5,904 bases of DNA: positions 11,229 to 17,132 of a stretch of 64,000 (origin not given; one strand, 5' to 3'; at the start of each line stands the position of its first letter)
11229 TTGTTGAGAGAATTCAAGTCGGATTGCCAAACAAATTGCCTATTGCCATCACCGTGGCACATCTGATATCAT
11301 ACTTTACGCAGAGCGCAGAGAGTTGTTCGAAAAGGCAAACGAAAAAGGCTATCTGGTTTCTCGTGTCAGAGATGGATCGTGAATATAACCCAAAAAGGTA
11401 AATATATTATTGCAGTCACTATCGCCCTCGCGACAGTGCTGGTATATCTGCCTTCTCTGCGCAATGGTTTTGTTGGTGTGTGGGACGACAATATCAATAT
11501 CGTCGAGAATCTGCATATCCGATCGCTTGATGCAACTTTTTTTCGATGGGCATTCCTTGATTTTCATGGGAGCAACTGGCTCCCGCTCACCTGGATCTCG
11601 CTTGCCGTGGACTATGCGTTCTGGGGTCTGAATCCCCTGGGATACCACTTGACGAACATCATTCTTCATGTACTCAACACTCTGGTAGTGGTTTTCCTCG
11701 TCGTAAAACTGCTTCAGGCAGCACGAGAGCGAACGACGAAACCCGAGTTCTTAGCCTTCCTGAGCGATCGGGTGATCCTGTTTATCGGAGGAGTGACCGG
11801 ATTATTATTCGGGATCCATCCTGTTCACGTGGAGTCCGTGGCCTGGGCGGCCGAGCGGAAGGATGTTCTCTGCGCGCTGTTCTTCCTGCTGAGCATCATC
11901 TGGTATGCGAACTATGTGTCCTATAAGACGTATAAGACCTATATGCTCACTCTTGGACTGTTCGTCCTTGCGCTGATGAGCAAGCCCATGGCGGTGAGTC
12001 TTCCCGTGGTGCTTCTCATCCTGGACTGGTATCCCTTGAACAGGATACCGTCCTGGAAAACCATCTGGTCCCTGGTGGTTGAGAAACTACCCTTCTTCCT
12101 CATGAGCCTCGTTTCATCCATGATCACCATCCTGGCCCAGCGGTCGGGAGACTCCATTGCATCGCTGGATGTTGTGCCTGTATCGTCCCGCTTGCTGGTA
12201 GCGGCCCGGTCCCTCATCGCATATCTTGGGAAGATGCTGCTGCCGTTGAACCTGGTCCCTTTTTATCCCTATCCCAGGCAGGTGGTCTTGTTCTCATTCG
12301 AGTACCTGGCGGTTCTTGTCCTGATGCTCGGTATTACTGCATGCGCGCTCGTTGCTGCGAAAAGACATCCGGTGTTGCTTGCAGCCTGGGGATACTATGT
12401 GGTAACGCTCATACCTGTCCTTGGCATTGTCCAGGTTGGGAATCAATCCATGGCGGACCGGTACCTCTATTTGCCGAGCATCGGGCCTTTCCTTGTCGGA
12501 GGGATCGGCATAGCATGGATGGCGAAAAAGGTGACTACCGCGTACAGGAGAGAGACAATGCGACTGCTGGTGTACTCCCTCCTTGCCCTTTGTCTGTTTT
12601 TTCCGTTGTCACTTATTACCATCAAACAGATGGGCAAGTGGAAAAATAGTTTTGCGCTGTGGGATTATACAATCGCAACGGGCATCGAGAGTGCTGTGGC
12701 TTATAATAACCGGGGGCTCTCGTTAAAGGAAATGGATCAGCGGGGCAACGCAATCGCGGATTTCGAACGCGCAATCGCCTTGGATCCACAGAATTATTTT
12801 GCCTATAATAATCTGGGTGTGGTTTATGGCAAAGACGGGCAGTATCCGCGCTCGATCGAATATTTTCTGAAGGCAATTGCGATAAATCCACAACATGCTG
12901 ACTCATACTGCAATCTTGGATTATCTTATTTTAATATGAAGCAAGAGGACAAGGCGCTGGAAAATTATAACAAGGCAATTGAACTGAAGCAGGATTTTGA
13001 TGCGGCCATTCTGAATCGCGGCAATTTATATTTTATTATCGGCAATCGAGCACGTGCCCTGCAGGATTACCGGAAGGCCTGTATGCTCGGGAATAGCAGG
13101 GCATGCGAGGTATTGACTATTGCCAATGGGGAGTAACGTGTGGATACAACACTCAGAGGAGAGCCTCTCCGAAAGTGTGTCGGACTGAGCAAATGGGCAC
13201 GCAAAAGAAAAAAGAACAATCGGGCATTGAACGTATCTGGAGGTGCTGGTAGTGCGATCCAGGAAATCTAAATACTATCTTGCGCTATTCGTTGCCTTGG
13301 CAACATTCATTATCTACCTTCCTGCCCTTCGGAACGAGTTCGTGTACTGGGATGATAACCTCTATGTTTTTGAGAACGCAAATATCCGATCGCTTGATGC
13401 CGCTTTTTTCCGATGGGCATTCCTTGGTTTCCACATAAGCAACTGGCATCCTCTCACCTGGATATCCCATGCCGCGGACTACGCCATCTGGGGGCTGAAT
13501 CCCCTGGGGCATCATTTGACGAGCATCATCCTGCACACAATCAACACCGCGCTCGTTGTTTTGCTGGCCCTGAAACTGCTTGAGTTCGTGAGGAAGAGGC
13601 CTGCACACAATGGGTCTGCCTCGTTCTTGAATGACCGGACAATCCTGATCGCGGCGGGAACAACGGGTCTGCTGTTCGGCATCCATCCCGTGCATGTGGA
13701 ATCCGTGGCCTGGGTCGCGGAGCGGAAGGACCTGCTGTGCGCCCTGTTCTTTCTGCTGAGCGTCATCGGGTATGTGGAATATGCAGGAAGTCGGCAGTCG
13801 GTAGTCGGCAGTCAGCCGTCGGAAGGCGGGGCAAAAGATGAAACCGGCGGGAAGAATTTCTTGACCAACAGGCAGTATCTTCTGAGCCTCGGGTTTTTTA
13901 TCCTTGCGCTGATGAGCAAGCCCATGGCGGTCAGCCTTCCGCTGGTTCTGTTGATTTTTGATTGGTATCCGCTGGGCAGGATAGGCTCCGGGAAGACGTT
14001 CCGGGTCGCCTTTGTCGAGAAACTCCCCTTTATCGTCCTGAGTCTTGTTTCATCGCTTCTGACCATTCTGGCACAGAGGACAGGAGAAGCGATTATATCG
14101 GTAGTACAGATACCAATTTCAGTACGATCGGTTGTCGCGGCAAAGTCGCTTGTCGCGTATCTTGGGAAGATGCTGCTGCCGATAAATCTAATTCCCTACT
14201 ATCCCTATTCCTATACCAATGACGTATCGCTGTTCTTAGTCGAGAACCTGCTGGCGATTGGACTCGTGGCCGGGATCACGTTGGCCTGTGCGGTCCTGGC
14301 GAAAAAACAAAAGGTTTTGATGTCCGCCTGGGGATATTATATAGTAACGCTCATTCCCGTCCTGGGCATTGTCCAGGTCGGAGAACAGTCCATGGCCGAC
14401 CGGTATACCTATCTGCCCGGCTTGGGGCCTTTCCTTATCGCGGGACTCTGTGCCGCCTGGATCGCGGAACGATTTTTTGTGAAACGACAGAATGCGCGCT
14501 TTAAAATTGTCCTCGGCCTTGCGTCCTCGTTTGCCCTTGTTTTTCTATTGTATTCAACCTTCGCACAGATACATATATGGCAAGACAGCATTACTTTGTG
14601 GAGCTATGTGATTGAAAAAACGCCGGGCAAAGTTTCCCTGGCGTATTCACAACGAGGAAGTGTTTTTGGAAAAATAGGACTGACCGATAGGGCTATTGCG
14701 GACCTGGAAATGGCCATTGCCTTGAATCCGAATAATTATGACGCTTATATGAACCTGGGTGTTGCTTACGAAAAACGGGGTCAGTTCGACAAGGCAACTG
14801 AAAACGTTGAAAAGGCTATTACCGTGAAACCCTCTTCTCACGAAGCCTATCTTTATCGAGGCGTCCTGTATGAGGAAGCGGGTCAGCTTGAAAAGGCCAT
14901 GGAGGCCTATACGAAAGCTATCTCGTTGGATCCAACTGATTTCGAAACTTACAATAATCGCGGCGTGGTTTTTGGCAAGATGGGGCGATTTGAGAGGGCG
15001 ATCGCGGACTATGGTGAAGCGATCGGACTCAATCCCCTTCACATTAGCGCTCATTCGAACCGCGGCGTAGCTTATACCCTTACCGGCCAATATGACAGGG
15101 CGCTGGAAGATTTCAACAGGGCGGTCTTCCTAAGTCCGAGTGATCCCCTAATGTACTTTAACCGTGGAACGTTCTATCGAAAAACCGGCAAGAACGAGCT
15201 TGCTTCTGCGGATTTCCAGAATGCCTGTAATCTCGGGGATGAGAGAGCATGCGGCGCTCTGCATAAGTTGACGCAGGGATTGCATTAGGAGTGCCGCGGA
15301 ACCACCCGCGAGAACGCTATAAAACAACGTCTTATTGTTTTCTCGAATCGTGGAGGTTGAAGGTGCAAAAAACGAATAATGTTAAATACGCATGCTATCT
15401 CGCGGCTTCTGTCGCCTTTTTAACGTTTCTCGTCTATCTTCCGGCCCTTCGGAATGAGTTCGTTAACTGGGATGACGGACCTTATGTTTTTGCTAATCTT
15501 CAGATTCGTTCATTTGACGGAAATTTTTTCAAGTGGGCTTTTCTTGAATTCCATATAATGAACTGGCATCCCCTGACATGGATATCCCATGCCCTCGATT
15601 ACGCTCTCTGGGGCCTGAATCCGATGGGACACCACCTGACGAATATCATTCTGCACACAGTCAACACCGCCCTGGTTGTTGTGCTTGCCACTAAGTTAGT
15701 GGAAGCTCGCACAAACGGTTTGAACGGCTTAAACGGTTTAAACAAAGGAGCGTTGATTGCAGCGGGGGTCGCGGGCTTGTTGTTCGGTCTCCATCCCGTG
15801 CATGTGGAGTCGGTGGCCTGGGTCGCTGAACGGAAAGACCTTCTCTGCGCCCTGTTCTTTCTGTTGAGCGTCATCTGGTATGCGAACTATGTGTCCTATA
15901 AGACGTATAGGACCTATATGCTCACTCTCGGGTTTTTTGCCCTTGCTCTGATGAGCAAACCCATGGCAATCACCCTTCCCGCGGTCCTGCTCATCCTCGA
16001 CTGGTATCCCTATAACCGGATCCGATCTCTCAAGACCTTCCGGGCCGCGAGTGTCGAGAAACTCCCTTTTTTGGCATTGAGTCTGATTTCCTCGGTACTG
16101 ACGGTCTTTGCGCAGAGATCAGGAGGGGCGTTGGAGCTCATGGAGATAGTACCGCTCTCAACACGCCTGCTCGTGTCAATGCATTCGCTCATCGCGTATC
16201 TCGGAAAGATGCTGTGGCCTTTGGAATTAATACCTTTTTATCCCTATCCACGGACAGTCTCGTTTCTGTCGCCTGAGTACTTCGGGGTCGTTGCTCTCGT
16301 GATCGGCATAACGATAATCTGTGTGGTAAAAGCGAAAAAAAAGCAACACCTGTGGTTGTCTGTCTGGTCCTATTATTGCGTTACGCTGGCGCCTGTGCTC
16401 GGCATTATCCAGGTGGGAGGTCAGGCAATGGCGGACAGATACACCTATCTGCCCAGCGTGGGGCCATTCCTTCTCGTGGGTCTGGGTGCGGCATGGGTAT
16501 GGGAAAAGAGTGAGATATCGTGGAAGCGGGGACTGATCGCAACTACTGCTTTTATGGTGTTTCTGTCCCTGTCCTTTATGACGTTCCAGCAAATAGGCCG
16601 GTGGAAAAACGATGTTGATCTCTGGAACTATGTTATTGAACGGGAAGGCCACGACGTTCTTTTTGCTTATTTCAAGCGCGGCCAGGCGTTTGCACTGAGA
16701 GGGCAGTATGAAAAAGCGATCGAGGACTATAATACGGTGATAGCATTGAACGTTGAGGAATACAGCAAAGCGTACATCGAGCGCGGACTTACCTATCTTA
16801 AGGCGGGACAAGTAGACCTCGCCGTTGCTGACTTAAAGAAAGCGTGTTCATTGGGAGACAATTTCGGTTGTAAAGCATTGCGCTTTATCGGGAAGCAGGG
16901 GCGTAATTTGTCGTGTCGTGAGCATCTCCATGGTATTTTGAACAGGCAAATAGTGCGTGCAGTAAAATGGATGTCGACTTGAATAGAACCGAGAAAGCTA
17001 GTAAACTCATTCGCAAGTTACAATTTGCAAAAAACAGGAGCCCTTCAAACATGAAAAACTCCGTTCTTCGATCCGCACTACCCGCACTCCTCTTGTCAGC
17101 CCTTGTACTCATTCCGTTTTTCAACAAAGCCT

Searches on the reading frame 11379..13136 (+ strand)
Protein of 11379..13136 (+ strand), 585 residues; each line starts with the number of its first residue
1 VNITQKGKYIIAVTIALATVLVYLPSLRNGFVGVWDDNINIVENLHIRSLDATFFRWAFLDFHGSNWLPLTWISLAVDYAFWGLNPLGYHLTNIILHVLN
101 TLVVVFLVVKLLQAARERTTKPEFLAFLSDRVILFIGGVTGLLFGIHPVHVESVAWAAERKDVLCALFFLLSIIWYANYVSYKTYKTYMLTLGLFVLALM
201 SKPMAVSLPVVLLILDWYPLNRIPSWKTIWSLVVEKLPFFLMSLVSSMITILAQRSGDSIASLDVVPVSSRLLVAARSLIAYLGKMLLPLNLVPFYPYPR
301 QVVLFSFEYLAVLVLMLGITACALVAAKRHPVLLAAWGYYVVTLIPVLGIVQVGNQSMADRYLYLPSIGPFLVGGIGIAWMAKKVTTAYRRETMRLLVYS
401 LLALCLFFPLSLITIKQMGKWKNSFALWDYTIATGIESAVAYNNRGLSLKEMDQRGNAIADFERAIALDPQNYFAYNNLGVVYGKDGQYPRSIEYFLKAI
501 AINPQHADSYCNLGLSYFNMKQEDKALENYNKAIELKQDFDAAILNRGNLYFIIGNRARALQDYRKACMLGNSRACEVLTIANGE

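Call 59: search_protein_families(library=pfam, proteins=[window:11379-13136:+], max_evalue=0.01)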
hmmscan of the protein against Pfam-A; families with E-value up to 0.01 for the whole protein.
window:11379-13136:+ (585 aa): 15 families
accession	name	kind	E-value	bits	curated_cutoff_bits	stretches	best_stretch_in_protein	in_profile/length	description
PF00515.34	TPR_1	-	2.7e-31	106.5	27.8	4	507-540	1-34/34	Tetratricopeptide repeat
PF07719.23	TPR_2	-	1.1e-24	84.8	27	3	474-506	2-34/34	Tetratricopeptide repeat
PF13181.12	TPR_8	-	2.2e-24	83.9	25.7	3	507-539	1-33/34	Tetratricopeptide repeat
PF13414.12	TPR_11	-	8.8e-22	77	26.8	3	487-520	8-41/42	TPR repeat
PF13431.12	TPR_17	-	2.2e-20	71.6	24.4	2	495-528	1-34/34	Tetratricopeptide repeat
PF13424.12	TPR_12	-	6.2e-15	55.6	30.1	2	475-538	5-76/77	Tetratricopeptide repeat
PF13374.12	TPR_10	-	2.3e-13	50.1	27.5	1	475-502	4-31/42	Tetratricopeptide repeat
PF13432.12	TPR_16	-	6.7e-10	39.7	32.7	1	445-506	3-64/65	Tetratricopeptide repeat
PF13174.12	TPR_6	-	7e-06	26.8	26.3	0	512-535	5-28/33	Tetratricopeptide repeat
PF13428.12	TPR_14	-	2e-05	25.3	23.5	0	445-480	7-42/44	Tetratricopeptide repeat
PF13371.12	TPR_9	-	6.9e-05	23.2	35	0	441-472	31-62/73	Tetratricopeptide repeat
PF14559.12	TPR_19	-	9.1e-05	23.2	25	0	486-542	4-59/68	Tetratricopeptide repeat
PF12895.13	ANAPC3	-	0.0015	19.2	27.2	1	455-532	5-81/82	Anaphase-promoting complex, cyclosome, subunit 3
PF10373.15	EST1_DNA_bind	-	0.0078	16.2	22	1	462-526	5-69/282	Est1 DNA/RNA binding domain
PF13176.12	TPR_7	-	0.0085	16.6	27.9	0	475-505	1-33/36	Tetratricopeptide repeat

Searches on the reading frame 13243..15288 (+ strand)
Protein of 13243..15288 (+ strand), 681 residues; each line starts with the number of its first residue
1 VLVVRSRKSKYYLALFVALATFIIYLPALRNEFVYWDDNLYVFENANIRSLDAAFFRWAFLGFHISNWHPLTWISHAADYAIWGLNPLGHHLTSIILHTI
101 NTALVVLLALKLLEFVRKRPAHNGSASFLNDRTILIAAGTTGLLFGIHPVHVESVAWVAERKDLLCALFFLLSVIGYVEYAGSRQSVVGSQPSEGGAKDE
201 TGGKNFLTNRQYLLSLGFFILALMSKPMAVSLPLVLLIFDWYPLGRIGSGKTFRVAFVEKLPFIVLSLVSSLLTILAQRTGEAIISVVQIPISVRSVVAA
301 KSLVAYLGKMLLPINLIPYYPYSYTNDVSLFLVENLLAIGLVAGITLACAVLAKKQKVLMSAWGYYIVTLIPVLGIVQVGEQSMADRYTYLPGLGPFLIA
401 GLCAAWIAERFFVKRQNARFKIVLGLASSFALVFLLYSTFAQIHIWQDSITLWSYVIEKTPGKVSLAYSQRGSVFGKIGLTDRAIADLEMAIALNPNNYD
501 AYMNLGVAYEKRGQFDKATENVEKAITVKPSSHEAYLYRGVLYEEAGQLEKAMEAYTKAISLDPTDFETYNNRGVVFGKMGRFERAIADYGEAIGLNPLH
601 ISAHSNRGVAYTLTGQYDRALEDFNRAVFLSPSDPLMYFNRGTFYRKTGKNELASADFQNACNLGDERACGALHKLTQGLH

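Call 59: search_protein_families(library=pfam, proteins=[window:13243-15288:+], max_evalue=0.01)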
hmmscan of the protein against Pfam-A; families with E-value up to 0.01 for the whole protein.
window:13243-15288:+ (681 aa): 24 families
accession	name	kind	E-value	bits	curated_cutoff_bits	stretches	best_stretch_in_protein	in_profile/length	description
PF00515.34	TPR_1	-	8e-51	168.3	27.8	5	534-566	2-34/34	Tetratricopeptide repeat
PF13414.12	TPR_11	-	2.3e-41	139.7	26.8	5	546-581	7-42/42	TPR repeat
PF07719.23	TPR_2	-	5.1e-38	126.5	27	4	534-566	2-34/34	Tetratricopeptide repeat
PF13181.12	TPR_8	-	4.9e-34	114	25.7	3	534-565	2-33/34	Tetratricopeptide repeat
PF13431.12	TPR_17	-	1.9e-31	106.1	24.4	3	489-518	3-32/34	Tetratricopeptide repeat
PF13432.12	TPR_16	-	1.7e-26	92.7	32.7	3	574-635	4-65/65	Tetratricopeptide repeat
PF13371.12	TPR_9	-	4.4e-20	71.9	35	3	482-537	12-67/73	Tetratricopeptide repeat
PF13428.12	TPR_14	-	9.9e-19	66.4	23.5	2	534-572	2-40/44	Tetratricopeptide repeat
PF13424.12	TPR_12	-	5.3e-16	59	30.1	4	501-563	5-75/77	Tetratricopeptide repeat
PF14559.12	TPR_19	-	8.6e-15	55.3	25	2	481-520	7-46/68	Tetratricopeptide repeat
PF13174.12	TPR_6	-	4.3e-13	49.4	26.3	1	534-565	1-32/33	Tetratricopeptide repeat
PF13374.12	TPR_10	-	3.4e-10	40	27.5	0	501-528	4-31/42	Tetratricopeptide repeat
PF12569.14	NatA_aux_su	-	1.4e-09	37.9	33.3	1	504-566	197-259/515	N-terminal acetyltransferase A, auxiliary subunit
PF13176.12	TPR_7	-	4.1e-08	33.1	27.9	0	501-519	1-19/36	Tetratricopeptide repeat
PF23914.1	TPR_CcmH_CycH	-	4.7e-07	30.2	42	1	487-591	34-145/158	Cytochrome c-type biogenesis protein H TPR domain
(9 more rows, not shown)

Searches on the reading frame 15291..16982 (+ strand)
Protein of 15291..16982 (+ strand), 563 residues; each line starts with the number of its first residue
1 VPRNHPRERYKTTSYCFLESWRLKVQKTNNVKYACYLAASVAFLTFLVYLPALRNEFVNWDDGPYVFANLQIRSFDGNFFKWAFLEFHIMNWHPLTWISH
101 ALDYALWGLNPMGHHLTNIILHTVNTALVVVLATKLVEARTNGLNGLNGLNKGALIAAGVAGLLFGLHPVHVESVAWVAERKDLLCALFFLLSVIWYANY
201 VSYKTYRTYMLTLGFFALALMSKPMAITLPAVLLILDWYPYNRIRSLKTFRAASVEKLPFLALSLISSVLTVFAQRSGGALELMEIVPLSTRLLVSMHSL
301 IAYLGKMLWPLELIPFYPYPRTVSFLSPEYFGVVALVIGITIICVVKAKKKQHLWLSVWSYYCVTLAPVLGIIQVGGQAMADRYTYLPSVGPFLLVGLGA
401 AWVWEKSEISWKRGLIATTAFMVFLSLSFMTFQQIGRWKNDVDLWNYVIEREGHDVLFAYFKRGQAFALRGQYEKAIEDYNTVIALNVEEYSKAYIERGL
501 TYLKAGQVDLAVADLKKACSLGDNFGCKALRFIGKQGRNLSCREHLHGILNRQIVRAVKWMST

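Call 59: search_protein_families(library=pfam, proteins=[window:15291-16982:+], max_evalue=0.01)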
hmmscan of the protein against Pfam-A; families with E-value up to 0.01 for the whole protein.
window:15291-16982:+ (563 aa): 9 families
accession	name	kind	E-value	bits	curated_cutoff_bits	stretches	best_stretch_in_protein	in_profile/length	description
PF00515.34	TPR_1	-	2.3e-12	46.6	27.8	2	459-487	3-31/34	Tetratricopeptide repeat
PF07719.23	TPR_2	-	1.5e-10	40.8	27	2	459-487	3-31/34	Tetratricopeptide repeat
PF13414.12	TPR_11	-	1.6e-07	31.3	26.8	1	464-506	1-42/42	TPR repeat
PF13181.12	TPR_8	-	2.5e-07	30.7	25.7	0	493-521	2-30/34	Tetratricopeptide repeat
PF13432.12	TPR_16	-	0.00013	22.8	32.7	1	462-519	2-58/65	Tetratricopeptide repeat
PF13424.12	TPR_12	-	0.00019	22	30.1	1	459-518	5-64/77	Tetratricopeptide repeat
PF13174.12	TPR_6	-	0.00043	21.2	26.3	0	459-485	2-28/33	Tetratricopeptide repeat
PF13371.12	TPR_9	-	0.00049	20.5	35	0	460-486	32-58/73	Tetratricopeptide repeat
PF13431.12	TPR_17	-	0.0016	19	24.4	0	490-512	11-33/34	Tetratricopeptide repeat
